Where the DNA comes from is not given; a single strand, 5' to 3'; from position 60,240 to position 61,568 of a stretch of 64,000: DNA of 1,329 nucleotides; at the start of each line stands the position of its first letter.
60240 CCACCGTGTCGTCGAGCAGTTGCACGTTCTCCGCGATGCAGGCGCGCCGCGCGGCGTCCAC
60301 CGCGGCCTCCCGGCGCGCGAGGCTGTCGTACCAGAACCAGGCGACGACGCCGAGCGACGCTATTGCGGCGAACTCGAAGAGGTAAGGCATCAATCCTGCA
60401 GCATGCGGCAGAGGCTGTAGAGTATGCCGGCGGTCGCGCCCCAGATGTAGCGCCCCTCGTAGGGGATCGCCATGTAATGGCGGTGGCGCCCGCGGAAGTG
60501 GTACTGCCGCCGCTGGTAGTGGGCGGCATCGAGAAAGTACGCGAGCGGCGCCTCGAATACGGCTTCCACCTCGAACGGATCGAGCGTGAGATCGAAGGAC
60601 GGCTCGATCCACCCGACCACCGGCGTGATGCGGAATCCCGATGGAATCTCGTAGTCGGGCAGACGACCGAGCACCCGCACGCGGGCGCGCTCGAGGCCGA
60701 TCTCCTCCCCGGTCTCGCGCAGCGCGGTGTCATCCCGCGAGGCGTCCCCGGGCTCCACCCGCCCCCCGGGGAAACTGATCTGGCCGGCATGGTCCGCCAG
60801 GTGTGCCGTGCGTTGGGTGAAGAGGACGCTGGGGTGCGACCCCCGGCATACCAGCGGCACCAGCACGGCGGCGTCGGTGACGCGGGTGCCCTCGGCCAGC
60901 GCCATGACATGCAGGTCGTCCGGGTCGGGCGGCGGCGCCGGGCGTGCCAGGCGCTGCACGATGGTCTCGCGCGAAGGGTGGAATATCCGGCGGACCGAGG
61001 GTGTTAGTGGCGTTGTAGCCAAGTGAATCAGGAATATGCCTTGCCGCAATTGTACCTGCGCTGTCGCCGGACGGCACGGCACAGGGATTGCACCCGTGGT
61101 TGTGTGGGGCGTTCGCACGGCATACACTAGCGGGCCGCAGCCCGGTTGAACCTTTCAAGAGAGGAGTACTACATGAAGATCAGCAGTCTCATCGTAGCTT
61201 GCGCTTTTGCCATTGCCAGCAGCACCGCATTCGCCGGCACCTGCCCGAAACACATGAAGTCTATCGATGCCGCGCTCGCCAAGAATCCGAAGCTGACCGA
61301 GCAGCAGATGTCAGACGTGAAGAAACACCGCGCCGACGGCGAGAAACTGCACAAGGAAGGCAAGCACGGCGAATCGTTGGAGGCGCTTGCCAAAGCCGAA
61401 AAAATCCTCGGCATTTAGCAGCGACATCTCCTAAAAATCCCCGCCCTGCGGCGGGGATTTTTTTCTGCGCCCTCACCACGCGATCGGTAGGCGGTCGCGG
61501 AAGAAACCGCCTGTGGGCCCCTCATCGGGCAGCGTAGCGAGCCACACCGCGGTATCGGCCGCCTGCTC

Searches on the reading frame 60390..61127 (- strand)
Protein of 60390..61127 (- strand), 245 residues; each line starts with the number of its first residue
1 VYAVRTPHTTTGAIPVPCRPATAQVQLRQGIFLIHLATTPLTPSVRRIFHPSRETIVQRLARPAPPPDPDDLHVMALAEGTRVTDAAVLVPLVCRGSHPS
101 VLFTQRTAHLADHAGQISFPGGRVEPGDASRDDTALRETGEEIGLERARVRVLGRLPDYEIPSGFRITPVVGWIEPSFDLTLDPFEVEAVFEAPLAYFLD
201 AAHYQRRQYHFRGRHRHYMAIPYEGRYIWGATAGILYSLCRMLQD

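Call 39: search_protein_families(library=pfam, proteins=[window:60390-61127:-], max_evalue=1)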
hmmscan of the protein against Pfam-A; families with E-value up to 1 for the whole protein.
window:60390-61127:- (245 aa): 3 families
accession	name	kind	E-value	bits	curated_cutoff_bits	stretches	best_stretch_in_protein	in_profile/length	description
PF00293.34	NUDIX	-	9.7e-15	55.2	21.1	1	86-174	4-87/134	NUDIX domain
PF22327.2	Nudt16-like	-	0.059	13.8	27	1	115-151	33-69/161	U8 snoRNA-decapping enzyme-like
PF02238.20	COX7a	-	0.078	13.9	22.1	1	208-243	17-51/53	Cytochrome c oxidase subunit VII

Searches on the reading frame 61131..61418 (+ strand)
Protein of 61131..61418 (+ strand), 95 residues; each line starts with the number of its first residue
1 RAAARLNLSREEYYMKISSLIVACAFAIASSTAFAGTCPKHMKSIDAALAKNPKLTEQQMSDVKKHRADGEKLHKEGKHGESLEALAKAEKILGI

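Call 8: search_protein_families(library=pfam, proteins=[window:61131-61418:+])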
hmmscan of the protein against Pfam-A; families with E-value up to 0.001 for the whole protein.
window:61131-61418:+ (95 aa): 0 families

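Call 39: search_protein_families(library=pfam, proteins=[window:61173-61415:+], max_evalue=1)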
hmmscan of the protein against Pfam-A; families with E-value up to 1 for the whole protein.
seq(81 aa): 1 family
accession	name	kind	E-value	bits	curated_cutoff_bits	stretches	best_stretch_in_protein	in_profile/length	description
PF13670.12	PepSY_2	-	0.016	15.7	24.3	1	6-70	2-69/83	Peptidase propeptide and YPEB domain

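Call 40: search_protein_families(library=ncbifam, proteins=[window:61173-61415:+], max_evalue=0.1)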
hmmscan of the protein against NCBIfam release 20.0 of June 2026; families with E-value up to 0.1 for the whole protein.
seq(81 aa): 1 family
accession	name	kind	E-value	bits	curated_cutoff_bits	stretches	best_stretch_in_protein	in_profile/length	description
NF006396.0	PRK08645.1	equivalog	0.071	11.2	453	1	22-75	271-320/611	bifunctional homocysteine S-methyltransferase/methylenetetrahydrofolate reductase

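Call 46: find_homologous_proteins(query=window:61173-61415:+, max_evalue=0.001)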
Query seq(81 aa) (81 aa): 484 proteins with E <= 0.001 among 488 candidates; the best 120 are listed.
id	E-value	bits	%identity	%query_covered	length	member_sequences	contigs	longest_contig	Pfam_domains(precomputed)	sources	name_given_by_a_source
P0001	4.4e-44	165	100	100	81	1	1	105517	PF27144.1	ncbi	ncbi:MAG: hypothetical protein ACT4PS_09725 [Betaproteobacteria bacterium]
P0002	1.8e-37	144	88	100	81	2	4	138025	PF27144.1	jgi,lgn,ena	-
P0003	3.0e-37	143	86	100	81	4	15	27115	PF27144.1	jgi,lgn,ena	jgi:hypothetical protein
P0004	2.2e-36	140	85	100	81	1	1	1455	PF27144.1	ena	-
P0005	3.3e-36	140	84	100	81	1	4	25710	PF27144.1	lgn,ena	-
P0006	1.1e-35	138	85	100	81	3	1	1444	PF27144.1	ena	-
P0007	1.4e-35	138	83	100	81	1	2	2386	PF27144.1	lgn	-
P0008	3.6e-35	137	81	100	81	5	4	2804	PF27144.1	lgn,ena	-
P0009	9.9e-35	135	81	100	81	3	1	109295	PF27144.1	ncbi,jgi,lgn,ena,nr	ncbi:MAG: hypothetical protein K0R53_1542 [Burkholderiales bacterium]|jgi:hypothetical protein|nr:hy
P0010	3.4e-34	133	79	100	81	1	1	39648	PF27144.1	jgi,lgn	jgi:hypothetical protein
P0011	4.5e-34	133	81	100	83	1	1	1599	PF27144.1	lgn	-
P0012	1.4e-33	131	81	100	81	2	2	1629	PF27144.1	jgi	jgi:hypothetical protein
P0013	3.8e-33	130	80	100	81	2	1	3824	PF27144.1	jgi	-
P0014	5.5e-33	130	79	100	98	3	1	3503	PF27144.1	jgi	jgi:hypothetical protein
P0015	1.3e-32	128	78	100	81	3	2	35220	PF27144.1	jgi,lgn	jgi:hypothetical protein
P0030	1.7e-30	122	74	100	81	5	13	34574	PF27144.1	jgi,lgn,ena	jgi:hypothetical protein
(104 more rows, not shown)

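Call 47: find_encoding_contigs(protein=P0002, flank=1200, max_places=2)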
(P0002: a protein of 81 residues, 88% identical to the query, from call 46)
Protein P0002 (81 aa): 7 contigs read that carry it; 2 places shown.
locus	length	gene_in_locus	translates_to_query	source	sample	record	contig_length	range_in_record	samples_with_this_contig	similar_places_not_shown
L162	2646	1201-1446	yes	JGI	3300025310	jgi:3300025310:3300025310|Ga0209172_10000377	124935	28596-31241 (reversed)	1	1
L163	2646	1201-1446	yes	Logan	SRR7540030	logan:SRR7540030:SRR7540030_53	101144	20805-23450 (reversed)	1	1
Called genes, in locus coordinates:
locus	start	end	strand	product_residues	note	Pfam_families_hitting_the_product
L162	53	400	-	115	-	PF11743:DUF3301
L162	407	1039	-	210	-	PF00293:NUDIX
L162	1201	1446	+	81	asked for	PF27144:PA14_33160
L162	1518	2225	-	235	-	PF00106:adh_short, PF01370:Epimerase (weak), PF08659:KR, PF13561:adh_short_C2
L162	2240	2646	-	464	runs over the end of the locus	PF00206:Lyase_1, PF10415:FumaraseC_C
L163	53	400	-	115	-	PF11743:DUF3301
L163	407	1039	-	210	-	PF00293:NUDIX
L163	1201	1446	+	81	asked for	PF27144:PA14_33160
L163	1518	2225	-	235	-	PF00106:adh_short, PF01370:Epimerase (weak), PF08659:KR, PF13561:adh_short_C2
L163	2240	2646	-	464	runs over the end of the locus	PF00206:Lyase_1, PF10415:FumaraseC_C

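Call 48: find_encoding_contigs(protein=P0009, flank=1200, max_places=2)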
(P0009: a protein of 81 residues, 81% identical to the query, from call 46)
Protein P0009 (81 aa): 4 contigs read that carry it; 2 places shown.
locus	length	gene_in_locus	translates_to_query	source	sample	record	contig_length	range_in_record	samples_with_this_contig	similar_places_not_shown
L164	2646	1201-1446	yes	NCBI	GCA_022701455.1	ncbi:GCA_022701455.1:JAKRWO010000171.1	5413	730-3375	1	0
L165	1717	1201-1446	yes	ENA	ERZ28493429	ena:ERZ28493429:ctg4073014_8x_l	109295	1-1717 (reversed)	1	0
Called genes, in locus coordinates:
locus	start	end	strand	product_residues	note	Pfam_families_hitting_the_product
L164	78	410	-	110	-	PF11743:DUF3301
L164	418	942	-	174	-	PF00293:NUDIX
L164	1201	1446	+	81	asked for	PF27144:PA14_33160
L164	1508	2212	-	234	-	PF00106:adh_short, PF01370:Epimerase (faint), PF08659:KR, PF13561:adh_short_C2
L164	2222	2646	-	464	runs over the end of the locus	PF00206:Lyase_1, PF10415:FumaraseC_C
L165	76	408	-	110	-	PF11743:DUF3301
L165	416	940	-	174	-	PF00293:NUDIX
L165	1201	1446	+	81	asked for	PF27144:PA14_33160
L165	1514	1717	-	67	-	?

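Call 49: find_encoding_contigs(protein=P0030, flank=1200, max_places=2)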
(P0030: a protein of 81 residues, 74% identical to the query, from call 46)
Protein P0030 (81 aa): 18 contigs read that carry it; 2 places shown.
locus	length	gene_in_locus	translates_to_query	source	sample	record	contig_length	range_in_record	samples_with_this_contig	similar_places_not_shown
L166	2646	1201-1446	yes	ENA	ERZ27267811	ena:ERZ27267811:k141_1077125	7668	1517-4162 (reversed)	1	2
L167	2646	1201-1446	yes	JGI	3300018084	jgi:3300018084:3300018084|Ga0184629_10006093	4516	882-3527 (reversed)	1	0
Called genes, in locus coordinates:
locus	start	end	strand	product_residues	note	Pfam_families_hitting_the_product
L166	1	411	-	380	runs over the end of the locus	PF01734:Patatin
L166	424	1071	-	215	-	PF00293:NUDIX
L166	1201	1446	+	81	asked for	PF27144:PA14_33160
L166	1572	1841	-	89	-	-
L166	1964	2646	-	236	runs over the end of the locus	PF00106:adh_short, PF08659:KR, PF13561:adh_short_C2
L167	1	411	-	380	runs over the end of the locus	PF01734:Patatin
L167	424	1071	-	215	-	PF00293:NUDIX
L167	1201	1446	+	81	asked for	PF27144:PA14_33160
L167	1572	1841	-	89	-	-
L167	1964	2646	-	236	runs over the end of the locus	PF00106:adh_short, PF08659:KR, PF13561:adh_short_C2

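Call 54: find_encoding_contigs(protein=P0001, flank=10000, max_places=2)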
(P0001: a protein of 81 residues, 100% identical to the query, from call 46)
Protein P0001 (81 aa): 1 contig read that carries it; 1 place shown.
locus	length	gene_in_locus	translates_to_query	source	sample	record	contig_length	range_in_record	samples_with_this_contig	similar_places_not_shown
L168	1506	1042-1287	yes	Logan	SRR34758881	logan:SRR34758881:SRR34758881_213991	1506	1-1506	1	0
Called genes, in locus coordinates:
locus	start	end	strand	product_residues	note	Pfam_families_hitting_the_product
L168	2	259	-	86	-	?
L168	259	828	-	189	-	PF00293:NUDIX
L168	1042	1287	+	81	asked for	PF27144:PA14_33160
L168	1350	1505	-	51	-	?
